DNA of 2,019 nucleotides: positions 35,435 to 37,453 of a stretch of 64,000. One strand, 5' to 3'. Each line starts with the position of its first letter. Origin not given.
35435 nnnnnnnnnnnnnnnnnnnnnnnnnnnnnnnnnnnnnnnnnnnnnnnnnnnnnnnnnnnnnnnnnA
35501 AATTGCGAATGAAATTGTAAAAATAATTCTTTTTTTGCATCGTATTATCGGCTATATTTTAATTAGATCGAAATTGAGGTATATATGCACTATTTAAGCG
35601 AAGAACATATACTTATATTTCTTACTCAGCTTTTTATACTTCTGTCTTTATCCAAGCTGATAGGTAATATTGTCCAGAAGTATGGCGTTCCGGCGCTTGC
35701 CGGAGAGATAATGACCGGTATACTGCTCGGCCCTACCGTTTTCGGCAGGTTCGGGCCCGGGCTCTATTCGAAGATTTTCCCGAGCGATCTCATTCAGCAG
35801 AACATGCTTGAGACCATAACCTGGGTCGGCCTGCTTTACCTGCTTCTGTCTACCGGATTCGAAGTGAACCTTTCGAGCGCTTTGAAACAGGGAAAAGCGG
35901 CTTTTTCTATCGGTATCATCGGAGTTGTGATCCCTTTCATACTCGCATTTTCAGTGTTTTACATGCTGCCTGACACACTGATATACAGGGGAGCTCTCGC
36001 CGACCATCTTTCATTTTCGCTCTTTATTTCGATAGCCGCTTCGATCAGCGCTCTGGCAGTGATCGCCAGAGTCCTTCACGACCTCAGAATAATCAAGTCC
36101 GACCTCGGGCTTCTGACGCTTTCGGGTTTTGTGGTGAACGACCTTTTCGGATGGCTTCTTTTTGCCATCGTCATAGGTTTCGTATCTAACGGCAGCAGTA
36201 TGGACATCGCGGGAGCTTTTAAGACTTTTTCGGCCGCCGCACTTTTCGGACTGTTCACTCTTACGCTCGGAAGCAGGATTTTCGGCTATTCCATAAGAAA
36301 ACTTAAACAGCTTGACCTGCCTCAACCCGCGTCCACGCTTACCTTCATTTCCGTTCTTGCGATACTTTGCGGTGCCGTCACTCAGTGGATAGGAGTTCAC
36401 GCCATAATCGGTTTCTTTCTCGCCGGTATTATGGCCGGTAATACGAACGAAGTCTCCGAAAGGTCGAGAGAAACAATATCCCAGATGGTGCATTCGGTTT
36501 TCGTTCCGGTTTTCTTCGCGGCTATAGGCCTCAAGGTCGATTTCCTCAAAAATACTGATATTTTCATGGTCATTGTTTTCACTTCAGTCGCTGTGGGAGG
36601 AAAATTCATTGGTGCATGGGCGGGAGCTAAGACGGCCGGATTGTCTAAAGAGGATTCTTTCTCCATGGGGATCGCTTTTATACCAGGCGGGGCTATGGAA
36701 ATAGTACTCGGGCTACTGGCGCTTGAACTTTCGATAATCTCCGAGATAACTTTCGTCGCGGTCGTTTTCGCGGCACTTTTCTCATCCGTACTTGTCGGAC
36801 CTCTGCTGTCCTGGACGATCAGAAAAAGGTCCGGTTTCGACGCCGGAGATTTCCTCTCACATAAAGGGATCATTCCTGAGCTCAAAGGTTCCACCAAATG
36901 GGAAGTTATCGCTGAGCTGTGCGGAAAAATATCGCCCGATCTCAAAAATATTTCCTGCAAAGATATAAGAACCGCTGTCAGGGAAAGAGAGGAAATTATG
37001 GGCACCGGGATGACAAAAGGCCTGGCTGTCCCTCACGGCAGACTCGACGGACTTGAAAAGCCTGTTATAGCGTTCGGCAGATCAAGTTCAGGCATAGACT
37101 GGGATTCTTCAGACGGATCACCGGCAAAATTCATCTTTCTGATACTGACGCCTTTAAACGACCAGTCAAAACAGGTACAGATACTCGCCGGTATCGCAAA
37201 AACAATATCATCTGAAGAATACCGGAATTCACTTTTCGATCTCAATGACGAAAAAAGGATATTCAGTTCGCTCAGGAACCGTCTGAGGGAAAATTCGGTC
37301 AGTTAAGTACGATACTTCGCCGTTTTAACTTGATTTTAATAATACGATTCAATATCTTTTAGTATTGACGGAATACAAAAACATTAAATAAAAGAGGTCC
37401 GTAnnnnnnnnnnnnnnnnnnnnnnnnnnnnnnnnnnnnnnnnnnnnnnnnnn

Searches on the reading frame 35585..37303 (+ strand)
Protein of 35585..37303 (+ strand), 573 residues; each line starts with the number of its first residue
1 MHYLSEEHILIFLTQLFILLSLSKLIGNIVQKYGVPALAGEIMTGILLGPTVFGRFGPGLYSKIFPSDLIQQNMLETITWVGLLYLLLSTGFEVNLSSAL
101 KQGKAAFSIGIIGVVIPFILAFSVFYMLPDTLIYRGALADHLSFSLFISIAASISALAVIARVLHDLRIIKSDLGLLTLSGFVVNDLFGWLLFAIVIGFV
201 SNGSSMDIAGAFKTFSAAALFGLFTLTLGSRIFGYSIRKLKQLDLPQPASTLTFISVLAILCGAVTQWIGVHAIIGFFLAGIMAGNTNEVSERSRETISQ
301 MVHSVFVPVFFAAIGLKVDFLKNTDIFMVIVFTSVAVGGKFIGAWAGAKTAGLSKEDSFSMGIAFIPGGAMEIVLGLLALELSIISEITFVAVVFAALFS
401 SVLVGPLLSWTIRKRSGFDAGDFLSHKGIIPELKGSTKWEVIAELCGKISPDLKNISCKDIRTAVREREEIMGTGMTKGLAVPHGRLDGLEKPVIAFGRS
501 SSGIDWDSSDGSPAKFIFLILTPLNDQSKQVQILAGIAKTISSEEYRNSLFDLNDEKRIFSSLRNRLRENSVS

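Call 80: list_cluster_members(proteins=[window:35585-37303:+, window:40293-41978:+, window:33010-35499:-, window:52789-54888:-, window:29030-30016:-, window:31995-32972:+, window:2451-3815:+, window:3823-5277:+, window:11366-12541:-, window:7596-9008:-])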
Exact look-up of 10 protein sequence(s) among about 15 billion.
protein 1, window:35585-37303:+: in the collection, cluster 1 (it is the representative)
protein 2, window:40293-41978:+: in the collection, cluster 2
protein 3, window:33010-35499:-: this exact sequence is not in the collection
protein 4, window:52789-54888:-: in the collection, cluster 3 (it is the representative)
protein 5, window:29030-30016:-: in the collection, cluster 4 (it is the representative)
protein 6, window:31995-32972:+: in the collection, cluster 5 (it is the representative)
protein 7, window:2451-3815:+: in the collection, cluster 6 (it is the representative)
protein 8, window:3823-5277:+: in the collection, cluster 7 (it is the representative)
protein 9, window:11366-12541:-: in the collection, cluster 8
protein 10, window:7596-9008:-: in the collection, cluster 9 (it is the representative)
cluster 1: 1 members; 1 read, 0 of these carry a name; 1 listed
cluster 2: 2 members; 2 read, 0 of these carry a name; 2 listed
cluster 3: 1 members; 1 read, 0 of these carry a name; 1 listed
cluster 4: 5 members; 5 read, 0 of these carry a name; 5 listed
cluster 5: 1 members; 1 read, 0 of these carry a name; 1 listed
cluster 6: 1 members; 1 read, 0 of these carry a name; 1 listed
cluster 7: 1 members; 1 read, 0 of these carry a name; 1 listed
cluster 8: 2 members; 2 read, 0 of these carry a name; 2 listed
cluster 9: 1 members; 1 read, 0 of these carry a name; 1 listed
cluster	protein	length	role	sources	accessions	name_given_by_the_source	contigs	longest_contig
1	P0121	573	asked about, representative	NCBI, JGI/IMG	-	-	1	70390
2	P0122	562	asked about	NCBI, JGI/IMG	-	-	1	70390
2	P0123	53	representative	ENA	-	-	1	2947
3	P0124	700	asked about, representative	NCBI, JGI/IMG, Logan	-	-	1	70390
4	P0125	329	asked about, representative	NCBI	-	-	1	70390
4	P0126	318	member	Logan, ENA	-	-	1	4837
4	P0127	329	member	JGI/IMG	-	-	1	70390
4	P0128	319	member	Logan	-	-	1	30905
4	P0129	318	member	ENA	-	-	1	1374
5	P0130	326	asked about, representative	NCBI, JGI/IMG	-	-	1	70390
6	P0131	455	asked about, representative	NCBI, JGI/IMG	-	-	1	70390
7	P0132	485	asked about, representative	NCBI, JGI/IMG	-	-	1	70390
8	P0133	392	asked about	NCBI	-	-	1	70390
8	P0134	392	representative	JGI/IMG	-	-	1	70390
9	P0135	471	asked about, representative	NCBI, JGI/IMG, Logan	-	-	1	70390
